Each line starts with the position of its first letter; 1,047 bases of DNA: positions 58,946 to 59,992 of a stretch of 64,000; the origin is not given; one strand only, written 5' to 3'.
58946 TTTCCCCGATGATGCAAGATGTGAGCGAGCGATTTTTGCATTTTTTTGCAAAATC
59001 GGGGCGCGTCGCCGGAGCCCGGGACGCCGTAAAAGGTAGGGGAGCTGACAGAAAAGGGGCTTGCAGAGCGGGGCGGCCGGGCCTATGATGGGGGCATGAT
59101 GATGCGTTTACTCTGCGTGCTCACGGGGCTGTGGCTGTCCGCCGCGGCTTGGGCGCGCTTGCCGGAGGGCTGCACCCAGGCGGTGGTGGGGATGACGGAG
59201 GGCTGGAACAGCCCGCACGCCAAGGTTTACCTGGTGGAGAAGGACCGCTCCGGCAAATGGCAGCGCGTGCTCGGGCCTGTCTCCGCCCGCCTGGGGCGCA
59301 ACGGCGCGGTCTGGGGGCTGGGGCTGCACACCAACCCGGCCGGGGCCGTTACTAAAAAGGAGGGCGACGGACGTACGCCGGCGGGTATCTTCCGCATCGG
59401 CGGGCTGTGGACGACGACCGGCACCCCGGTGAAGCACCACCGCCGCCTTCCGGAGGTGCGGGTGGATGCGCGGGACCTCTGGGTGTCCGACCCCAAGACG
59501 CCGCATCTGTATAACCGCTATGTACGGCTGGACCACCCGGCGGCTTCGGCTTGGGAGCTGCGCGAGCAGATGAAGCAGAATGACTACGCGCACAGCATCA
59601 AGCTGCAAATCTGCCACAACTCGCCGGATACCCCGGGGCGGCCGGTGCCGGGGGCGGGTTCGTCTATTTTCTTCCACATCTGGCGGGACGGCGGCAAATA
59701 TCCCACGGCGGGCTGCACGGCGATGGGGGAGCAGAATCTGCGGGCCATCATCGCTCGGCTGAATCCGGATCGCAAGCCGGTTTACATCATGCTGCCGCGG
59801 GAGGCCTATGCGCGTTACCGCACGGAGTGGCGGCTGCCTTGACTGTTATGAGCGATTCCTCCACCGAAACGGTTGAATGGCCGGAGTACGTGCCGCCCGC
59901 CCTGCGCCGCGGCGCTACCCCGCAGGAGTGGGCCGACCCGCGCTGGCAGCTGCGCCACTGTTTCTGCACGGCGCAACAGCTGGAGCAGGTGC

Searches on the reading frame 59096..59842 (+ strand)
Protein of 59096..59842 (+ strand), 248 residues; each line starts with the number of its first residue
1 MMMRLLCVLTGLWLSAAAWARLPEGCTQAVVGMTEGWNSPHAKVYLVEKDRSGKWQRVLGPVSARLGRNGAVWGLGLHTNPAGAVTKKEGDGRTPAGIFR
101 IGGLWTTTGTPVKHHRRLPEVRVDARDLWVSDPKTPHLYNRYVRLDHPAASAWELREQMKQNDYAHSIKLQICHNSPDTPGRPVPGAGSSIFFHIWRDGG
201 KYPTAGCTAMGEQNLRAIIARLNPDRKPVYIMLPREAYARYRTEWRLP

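Call 70: find_encoding_contigs(protein=window:59096-59842:+, flank=2200, max_places=10)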
Protein window:59096-59842:+ (248 aa): 5 contigs read that carry it; 2 places shown.
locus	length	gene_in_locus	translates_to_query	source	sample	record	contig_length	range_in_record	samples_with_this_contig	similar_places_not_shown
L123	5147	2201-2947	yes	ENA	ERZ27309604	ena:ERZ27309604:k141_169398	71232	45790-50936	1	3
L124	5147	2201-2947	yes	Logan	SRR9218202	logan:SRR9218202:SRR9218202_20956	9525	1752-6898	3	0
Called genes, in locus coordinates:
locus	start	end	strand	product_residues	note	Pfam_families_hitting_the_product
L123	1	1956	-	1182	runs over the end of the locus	PF00176:SNF2-rel_dom, PF00271:Helicase_C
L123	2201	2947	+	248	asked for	PF03734:YkuD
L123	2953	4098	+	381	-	PF04055:Radical_SAM, PF12544:LAM_C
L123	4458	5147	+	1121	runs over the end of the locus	-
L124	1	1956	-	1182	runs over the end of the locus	PF00176:SNF2-rel_dom, PF00271:Helicase_C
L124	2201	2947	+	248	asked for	PF03734:YkuD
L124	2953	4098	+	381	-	PF04055:Radical_SAM, PF12544:LAM_C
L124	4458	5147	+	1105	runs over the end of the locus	?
